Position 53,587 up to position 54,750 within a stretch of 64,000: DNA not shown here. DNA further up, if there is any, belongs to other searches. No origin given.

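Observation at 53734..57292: serC-like / serA / histidine-phosphatase operon with GTGA-coupled junctions: candidate complete phosphorylated serine pathway using a non-HAD phosphoserine phosphatase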

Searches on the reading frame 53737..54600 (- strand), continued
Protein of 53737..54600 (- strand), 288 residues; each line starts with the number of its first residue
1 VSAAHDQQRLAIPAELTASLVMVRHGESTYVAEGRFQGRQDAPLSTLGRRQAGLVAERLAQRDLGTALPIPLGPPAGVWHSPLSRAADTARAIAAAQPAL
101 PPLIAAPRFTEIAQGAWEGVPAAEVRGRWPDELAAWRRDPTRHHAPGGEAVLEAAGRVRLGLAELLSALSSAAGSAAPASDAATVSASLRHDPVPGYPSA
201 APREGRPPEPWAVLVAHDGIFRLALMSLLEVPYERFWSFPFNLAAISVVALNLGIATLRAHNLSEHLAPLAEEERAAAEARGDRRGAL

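Call 63: search_protein_families(library=ncbifam, proteins=[P0155, P0153, P0171, P0226, P0122, P0137, P0132], max_evalue=1e-8)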
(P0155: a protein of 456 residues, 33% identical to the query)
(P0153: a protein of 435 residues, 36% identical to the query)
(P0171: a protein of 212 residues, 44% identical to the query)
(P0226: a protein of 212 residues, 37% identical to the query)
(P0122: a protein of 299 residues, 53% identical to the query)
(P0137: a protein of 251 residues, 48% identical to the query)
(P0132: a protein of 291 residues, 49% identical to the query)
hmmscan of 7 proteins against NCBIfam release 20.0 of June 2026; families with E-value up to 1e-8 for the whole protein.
P0155 (456 aa): 19 families
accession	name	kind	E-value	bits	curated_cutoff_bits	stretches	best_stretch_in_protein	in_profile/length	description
NF045917.1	PhserinePhPspA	equivalog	3.4e-68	229.5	350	2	238-444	2-201/211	phosphoserine phosphatase PspA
TIGR03162.1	ribazole_cobC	equivalog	4.8e-68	228.1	162.9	2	240-424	1-176/176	alpha-ribazole phosphatase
NF005567.0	PRK07238.1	equivalog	4.4e-55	187.6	326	2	237-443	177-377/378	bifunctional RNase H/acid phosphatase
NF009994.0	PRK13463.1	equivalog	5.8e-45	153.6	277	2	242-438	7-198/203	phosphoserine phosphatase 1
TIGR03848.1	MSMEG_4193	subfamily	2.1e-43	148.1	203.85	2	240-440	2-199/204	MSMEG_4193 family putative phosphomutase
NF011580.0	PRK15004.1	equivalog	5.7e-43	147.3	250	2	238-439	1-195/203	adenosylcobalamin/alpha-ribazole phosphatase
NF002901.0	PRK03482.1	equivalog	1.2e-35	123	261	2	238-428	2-186/215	2,3-diphosphoglycerate-dependent phosphoglycerate mutase GpmB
NF038349.1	dPGM_arch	equivalog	2.1e-31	109.3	225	2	241-429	2-174/194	2,3-diphosphoglycerate-dependent phosphoglycerate mutase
NF009993.0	PRK13462.1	equivalog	3.2e-29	102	226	1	235-402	3-157/203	acid phosphatase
TIGR01258.1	pgm_1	subfamily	4e-28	98.5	81.7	1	239-337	2-104/245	2,3-bisphosphoglycerate-dependent phosphoglycerate mutase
NF010713.0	PRK14115.1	equivalog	1.5e-27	96.4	305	1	239-338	3-106/248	2,3-diphosphoglycerate-dependent phosphoglycerate mutase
NF002217.0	PRK01112.1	equivalog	5.3e-25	88.1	320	1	239-307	3-71/228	2,3-bisphosphoglycerate-dependent phosphoglycerate mutase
NF002339.0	PRK01295.1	equivalog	6.2e-25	87.9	316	2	240-431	5-197/206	2,3-bisphosphoglycerate-dependent phosphoglycerate mutase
NF010718.0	PRK14120.1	equivalog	1.5e-21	76.8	366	1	238-340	5-111/249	phosphoglyceromutase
NF010715.0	PRK14117.1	equivalog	8.6e-19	67.9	421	0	239-318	3-84/230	phosphoglycerate mutase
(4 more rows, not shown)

P0153 (435 aa): 19 families
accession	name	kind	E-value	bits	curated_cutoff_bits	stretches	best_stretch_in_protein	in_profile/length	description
NF045917.1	PhserinePhPspA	equivalog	9.8e-85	283.5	350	2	218-425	3-202/211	phosphoserine phosphatase PspA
TIGR03162.1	ribazole_cobC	equivalog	4.2e-77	257.5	162.9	2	219-402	1-176/176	alpha-ribazole phosphatase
NF005567.0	PRK07238.1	equivalog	8.7e-63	212.9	326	2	214-423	175-377/378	bifunctional RNase H/acid phosphatase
NF011580.0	PRK15004.1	equivalog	5.9e-51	173.4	250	2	218-418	2-194/203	adenosylcobalamin/alpha-ribazole phosphatase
TIGR03848.1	MSMEG_4193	subfamily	5e-46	156.7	203.85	2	219-418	2-197/204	MSMEG_4193 family putative phosphomutase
NF002901.0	PRK03482.1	equivalog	5.5e-41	140.5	261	2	219-406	4-186/215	2,3-diphosphoglycerate-dependent phosphoglycerate mutase GpmB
NF009994.0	PRK13463.1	equivalog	2.3e-40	138.6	277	2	220-390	6-171/203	phosphoserine phosphatase 1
NF009993.0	PRK13462.1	equivalog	1.4e-36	126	226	2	217-405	6-182/203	acid phosphatase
NF002339.0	PRK01295.1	equivalog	1.4e-34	119.4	316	2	219-389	5-177/206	2,3-bisphosphoglycerate-dependent phosphoglycerate mutase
NF038349.1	dPGM_arch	equivalog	1.3e-32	113.3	225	2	5-186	1-170/194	2,3-diphosphoglycerate-dependent phosphoglycerate mutase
NF010713.0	PRK14115.1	equivalog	9.2e-32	110.3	305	2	218-323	3-113/248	2,3-diphosphoglycerate-dependent phosphoglycerate mutase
TIGR01258.1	pgm_1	subfamily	3.9e-29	101.8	81.7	2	218-316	2-104/245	2,3-bisphosphoglycerate-dependent phosphoglycerate mutase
NF002217.0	PRK01112.1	equivalog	7.2e-26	91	320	1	218-284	3-70/228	2,3-bisphosphoglycerate-dependent phosphoglycerate mutase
NF010718.0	PRK14120.1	equivalog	3.4e-23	82.2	366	1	218-280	6-70/249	phosphoglyceromutase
NF010717.0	PRK14119.1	equivalog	3.6e-19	69.2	378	0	218-283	3-70/228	2,3-diphosphoglycerate-dependent phosphoglycerate mutase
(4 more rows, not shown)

P0171 (212 aa): 16 families
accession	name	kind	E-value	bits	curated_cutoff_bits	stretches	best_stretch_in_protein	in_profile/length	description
NF045917.1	PhserinePhPspA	equivalog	1.1e-54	185.4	350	1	1-206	1-206/211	phosphoserine phosphatase PspA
TIGR03162.1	ribazole_cobC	equivalog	2.1e-41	141.3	162.9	1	4-181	1-175/176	alpha-ribazole phosphatase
NF005567.0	PRK07238.1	equivalog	6.1e-38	131.1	326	1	3-200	179-377/378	bifunctional RNase H/acid phosphatase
TIGR03848.1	MSMEG_4193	subfamily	1.2e-31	109.8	203.85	1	3-198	1-200/204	MSMEG_4193 family putative phosphomutase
NF011580.0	PRK15004.1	equivalog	4.8e-30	105.1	250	1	3-199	2-198/203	adenosylcobalamin/alpha-ribazole phosphatase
NF002901.0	PRK03482.1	equivalog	6.2e-26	91.4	261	1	1-185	1-185/215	2,3-diphosphoglycerate-dependent phosphoglycerate mutase GpmB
NF009994.0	PRK13463.1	equivalog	1.1e-21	77.5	277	1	3-200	4-202/203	phosphoserine phosphatase 1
NF038349.1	dPGM_arch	equivalog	3.1e-17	63.1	225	1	5-185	2-172/194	2,3-diphosphoglycerate-dependent phosphoglycerate mutase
NF002339.0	PRK01295.1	equivalog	7.6e-16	58.2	316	1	3-173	4-181/206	2,3-bisphosphoglycerate-dependent phosphoglycerate mutase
TIGR01258.1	pgm_1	subfamily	1.2e-15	57.6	81.7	1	4-102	3-106/245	2,3-bisphosphoglycerate-dependent phosphoglycerate mutase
NF010713.0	PRK14115.1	equivalog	2.5e-15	56.5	305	1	1-102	1-107/248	2,3-diphosphoglycerate-dependent phosphoglycerate mutase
NF002217.0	PRK01112.1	equivalog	3.4e-14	52.8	320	1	1-66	1-66/228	2,3-bisphosphoglycerate-dependent phosphoglycerate mutase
NF010718.0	PRK14120.1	equivalog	1.1e-13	51.1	366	1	2-101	5-109/249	phosphoglyceromutase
NF009993.0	PRK13462.1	equivalog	1.6e-13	50.8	226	1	4-199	8-196/203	acid phosphatase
NF010717.0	PRK14119.1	equivalog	8.1e-10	38.7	378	0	1-117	1-122/228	2,3-diphosphoglycerate-dependent phosphoglycerate mutase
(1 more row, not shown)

P0226 (212 aa): 17 families
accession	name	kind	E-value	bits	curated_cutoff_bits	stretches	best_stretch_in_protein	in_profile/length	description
NF045917.1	PhserinePhPspA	equivalog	3.8e-63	213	350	1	1-203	1-203/211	phosphoserine phosphatase PspA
NF005567.0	PRK07238.1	equivalog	2.1e-47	162.3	326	1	2-200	178-377/378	bifunctional RNase H/acid phosphatase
TIGR03162.1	ribazole_cobC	equivalog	3.5e-46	156.9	162.9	1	4-182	1-176/176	alpha-ribazole phosphatase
TIGR03848.1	MSMEG_4193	subfamily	8.6e-43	146.1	203.85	1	4-198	2-200/204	MSMEG_4193 family putative phosphomutase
NF011580.0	PRK15004.1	equivalog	5.5e-35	121.2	250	1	3-198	2-197/203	adenosylcobalamin/alpha-ribazole phosphatase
NF009994.0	PRK13463.1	equivalog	6.5e-32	111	277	1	3-199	4-201/203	phosphoserine phosphatase 1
NF002901.0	PRK03482.1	equivalog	3.1e-29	102.2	261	1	1-189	1-189/215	2,3-diphosphoglycerate-dependent phosphoglycerate mutase GpmB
NF009993.0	PRK13462.1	equivalog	1.9e-24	86.4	226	1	2-199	6-196/203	acid phosphatase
NF038349.1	dPGM_arch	equivalog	2e-23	83.3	225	1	5-192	2-178/194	2,3-diphosphoglycerate-dependent phosphoglycerate mutase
NF002217.0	PRK01112.1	equivalog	3.7e-20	72.3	320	1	1-63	1-63/228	2,3-bisphosphoglycerate-dependent phosphoglycerate mutase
NF002339.0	PRK01295.1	equivalog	1.8e-17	63.5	316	1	3-169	4-177/206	2,3-bisphosphoglycerate-dependent phosphoglycerate mutase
NF010713.0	PRK14115.1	equivalog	7.8e-17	61.4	305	1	1-101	1-106/248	2,3-diphosphoglycerate-dependent phosphoglycerate mutase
TIGR01258.1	pgm_1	subfamily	2.6e-15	56.5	81.7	1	3-103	2-107/245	2,3-bisphosphoglycerate-dependent phosphoglycerate mutase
NF010718.0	PRK14120.1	equivalog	1.3e-14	54.1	366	1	2-141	5-149/249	phosphoglyceromutase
NF010717.0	PRK14119.1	equivalog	1.6e-12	47.5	378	1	1-102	1-107/228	2,3-diphosphoglycerate-dependent phosphoglycerate mutase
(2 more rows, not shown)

P0122 (299 aa): 10 families
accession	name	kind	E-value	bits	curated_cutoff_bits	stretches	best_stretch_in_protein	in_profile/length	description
TIGR03162.1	ribazole_cobC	equivalog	5.1e-32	110.7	162.9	1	47-195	1-134/176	alpha-ribazole phosphatase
NF045917.1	PhserinePhPspA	equivalog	1.2e-28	100.3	350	1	47-192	4-136/211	phosphoserine phosphatase PspA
NF005567.0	PRK07238.1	equivalog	2.8e-22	79.6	326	1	44-198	177-318/378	bifunctional RNase H/acid phosphatase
NF011580.0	PRK15004.1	equivalog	1.1e-21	77.7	250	1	47-276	3-196/203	adenosylcobalamin/alpha-ribazole phosphatase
TIGR03848.1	MSMEG_4193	subfamily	8.7e-15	54.7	203.85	1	46-192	1-133/204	MSMEG_4193 family putative phosphomutase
NF002901.0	PRK03482.1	equivalog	3.2e-11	43.3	261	1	48-194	5-138/215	2,3-diphosphoglycerate-dependent phosphoglycerate mutase GpmB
NF002339.0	PRK01295.1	equivalog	5.4e-11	42.3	316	1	44-187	2-137/206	2,3-bisphosphoglycerate-dependent phosphoglycerate mutase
NF002217.0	PRK01112.1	equivalog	9.5e-10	38.2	320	0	45-84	2-41/228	2,3-bisphosphoglycerate-dependent phosphoglycerate mutase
NF010713.0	PRK14115.1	equivalog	3.4e-09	36.4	305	1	46-165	3-115/248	2,3-diphosphoglycerate-dependent phosphoglycerate mutase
TIGR01258.1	pgm_1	subfamily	7.1e-09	35.4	81.7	0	46-165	2-114/245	2,3-bisphosphoglycerate-dependent phosphoglycerate mutase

P0137 (251 aa): 10 families
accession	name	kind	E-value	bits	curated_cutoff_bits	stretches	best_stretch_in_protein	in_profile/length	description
NF005567.0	PRK07238.1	equivalog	8.7e-29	101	326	1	17-248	167-377/378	bifunctional RNase H/acid phosphatase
TIGR03162.1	ribazole_cobC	equivalog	1.4e-28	99.5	162.9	1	30-229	1-175/176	alpha-ribazole phosphatase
NF045917.1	PhserinePhPspA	equivalog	1.4e-22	80.4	350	1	30-167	4-128/211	phosphoserine phosphatase PspA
NF011580.0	PRK15004.1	equivalog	5.7e-18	65.6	250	1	30-243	3-194/203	adenosylcobalamin/alpha-ribazole phosphatase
TIGR03848.1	MSMEG_4193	subfamily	2.6e-16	59.7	203.85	1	30-210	2-166/204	MSMEG_4193 family putative phosphomutase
NF002901.0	PRK03482.1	equivalog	9.3e-14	51.5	261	1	31-213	5-167/215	2,3-diphosphoglycerate-dependent phosphoglycerate mutase GpmB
NF009993.0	PRK13462.1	equivalog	4.6e-13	49.3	226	1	29-210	7-161/203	acid phosphatase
NF002339.0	PRK01295.1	equivalog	7.7e-12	45.1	316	1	29-205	4-167/206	2,3-bisphosphoglycerate-dependent phosphoglycerate mutase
NF009994.0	PRK13463.1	equivalog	8.6e-12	45.3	277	1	29-167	4-129/203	phosphoserine phosphatase 1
NF010718.0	PRK14120.1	equivalog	5.8e-09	35.6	366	1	28-148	5-118/249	phosphoglyceromutase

P0132 (291 aa): 8 families
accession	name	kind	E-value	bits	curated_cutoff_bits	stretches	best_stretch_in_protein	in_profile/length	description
NF005567.0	PRK07238.1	equivalog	1.7e-27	96.7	326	1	18-184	174-314/378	bifunctional RNase H/acid phosphatase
TIGR03162.1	ribazole_cobC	equivalog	4.2e-24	84.9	162.9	1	24-185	1-134/176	alpha-ribazole phosphatase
NF045917.1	PhserinePhPspA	equivalog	6.7e-20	71.7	350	1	24-185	4-139/211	phosphoserine phosphatase PspA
TIGR03848.1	MSMEG_4193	subfamily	1.3e-15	57.4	203.85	1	23-190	1-141/204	MSMEG_4193 family putative phosphomutase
NF009993.0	PRK13462.1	equivalog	6.1e-13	48.9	226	0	22-65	6-49/203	acid phosphatase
NF011580.0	PRK15004.1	equivalog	6.4e-11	42.6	250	1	24-265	3-194/203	adenosylcobalamin/alpha-ribazole phosphatase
NF002901.0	PRK03482.1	equivalog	4e-10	39.7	261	1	25-110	5-79/215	2,3-diphosphoglycerate-dependent phosphoglycerate mutase GpmB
NF002339.0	PRK01295.1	equivalog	5.5e-10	39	316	0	21-64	2-45/206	2,3-bisphosphoglycerate-dependent phosphoglycerate mutase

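Call 69: search_protein_families(library=pfam, proteins=[P0130, P0142, P0191, P0193, P0260, P0168, P0219, P0196, P0231, P0150], max_evalue=0.0001)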
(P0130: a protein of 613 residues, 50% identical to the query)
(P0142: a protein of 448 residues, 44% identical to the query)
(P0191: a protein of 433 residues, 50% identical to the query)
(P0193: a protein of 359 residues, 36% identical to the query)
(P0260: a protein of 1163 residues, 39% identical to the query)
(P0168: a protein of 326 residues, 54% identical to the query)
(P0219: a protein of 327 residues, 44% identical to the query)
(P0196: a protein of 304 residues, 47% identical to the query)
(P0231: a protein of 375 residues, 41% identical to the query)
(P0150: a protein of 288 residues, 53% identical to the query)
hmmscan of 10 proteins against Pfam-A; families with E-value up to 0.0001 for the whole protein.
P0130 (613 aa): 3 families
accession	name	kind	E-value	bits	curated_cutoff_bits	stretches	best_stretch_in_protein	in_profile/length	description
PF02826.25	2-Hacid_dh_C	-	1e-54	185.1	25.1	1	104-278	1-178/178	D-isomer specific 2-hydroxyacid dehydrogenase, NAD binding domain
PF00300.27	His_Phos_1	-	4.1e-51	173.8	21.7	1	380-590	1-193/194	Histidine phosphatase superfamily (branch 1)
PF00389.36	2-Hacid_dh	-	2.6e-32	111.8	24.6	1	3-310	1-134/134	D-isomer specific 2-hydroxyacid dehydrogenase, catalytic domain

P0142 (448 aa): 2 families
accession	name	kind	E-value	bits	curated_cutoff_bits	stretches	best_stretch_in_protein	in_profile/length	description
PF00300.27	His_Phos_1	-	2.9e-23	83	21.7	2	184-269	67-150/194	Histidine phosphatase superfamily (branch 1)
PF01842.31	ACT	-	1.2e-07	31.7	27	1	2-61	3-63/66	ACT domain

P0191 (433 aa): 3 families
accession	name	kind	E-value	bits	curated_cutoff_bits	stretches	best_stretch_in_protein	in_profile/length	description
PF19304.4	PGDH_inter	-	1.2e-26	93.6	27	1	56-171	2-117/119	D-3-phosphoglycerate dehydrogenase intervening domain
PF00300.27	His_Phos_1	-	1.5e-20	74.1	21.7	1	278-392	1-99/194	Histidine phosphatase superfamily (branch 1)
PF01842.31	ACT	-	5.4e-07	29.7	27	1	186-244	3-62/66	ACT domain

P0193 (359 aa): 1 family
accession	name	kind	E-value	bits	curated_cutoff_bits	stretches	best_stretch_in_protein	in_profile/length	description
PF00300.27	His_Phos_1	-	1.1e-18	68.1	21.7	2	114-156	1-43/194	Histidine phosphatase superfamily (branch 1)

P0260 (1163 aa): 2 families
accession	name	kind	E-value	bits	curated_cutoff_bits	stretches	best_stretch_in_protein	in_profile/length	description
PF00300.27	His_Phos_1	-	1.9e-13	51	21.7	1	598-673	1-67/194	Histidine phosphatase superfamily (branch 1)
PF02826.25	2-Hacid_dh_C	-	5.7e-07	29.5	25.1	1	292-324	142-175/178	D-isomer specific 2-hydroxyacid dehydrogenase, NAD binding domain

P0168 (326 aa): 1 family
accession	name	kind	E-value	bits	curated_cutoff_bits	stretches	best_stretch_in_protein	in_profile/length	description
PF00300.27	His_Phos_1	-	2.5e-24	86.5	21.7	1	18-130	1-97/194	Histidine phosphatase superfamily (branch 1)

P0219 (327 aa): 2 families
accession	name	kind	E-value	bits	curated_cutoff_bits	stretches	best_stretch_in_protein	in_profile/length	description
PF00300.27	His_Phos_1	-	1.9e-53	181.5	21.7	1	107-312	1-193/194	Histidine phosphatase superfamily (branch 1)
PF13456.12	RVT_3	-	6.9e-09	36.1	21.6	1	2-58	68-123/123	Reverse transcriptase-like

P0196 (304 aa): 1 family
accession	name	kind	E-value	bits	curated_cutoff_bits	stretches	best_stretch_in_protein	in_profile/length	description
PF00300.27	His_Phos_1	-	4.3e-52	177.1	21.7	1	94-288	1-193/194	Histidine phosphatase superfamily (branch 1)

P0231 (375 aa): 2 families
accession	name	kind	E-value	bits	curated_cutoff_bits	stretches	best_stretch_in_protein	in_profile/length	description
PF00300.27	His_Phos_1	-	1.7e-60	204.4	21.7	1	184-374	1-192/194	Histidine phosphatase superfamily (branch 1)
PF00155.27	Aminotran_1_2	-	3.1e-28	99.5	19.7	1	3-163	173-343/361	Aminotransferase class I and II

P0150 (288 aa): 1 family
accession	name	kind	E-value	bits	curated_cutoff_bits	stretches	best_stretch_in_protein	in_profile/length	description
PF00300.27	His_Phos_1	-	1.4e-26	93.8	21.7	1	151-284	4-120/194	Histidine phosphatase superfamily (branch 1)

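Call 71: find_encoding_contigs(protein=P0130, flank=5000, max_places=4)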
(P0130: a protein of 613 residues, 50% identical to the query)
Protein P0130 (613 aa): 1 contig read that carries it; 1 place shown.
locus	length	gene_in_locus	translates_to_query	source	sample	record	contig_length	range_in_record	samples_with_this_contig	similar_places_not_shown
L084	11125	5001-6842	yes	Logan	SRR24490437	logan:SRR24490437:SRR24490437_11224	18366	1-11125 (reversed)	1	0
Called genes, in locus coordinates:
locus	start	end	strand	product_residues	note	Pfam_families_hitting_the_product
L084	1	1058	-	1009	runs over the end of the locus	PF00580:UvrD-helicase, PF13245:AAA_19, PF13604:AAA_30 (faint), PF13361:UvrD_C, PF13538:UvrD_C_2 (faint), PF12705:PDDEXK_1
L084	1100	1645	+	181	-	-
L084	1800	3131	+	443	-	PF00144:Beta-lactamase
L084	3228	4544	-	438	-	PF05496:RuvB_N, PF13191:AAA_16 (faint), PF00004:AAA, PF01078:Mg_chelatase (faint), PF07726:AAA_3 (faint), PF07728:AAA_5, PF16193:AAA_assoc_2, PF12002:MgsA_C, +1 more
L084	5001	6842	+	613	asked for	PF00389:2-Hacid_dh, PF02826:2-Hacid_dh_C, PF00300:His_Phos_1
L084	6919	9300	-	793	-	PF11992:TgpA_N (weak), PF01841:Transglut_core, PF13559:DUF4129 (weak)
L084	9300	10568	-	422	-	PF01882:DUF58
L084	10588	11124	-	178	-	?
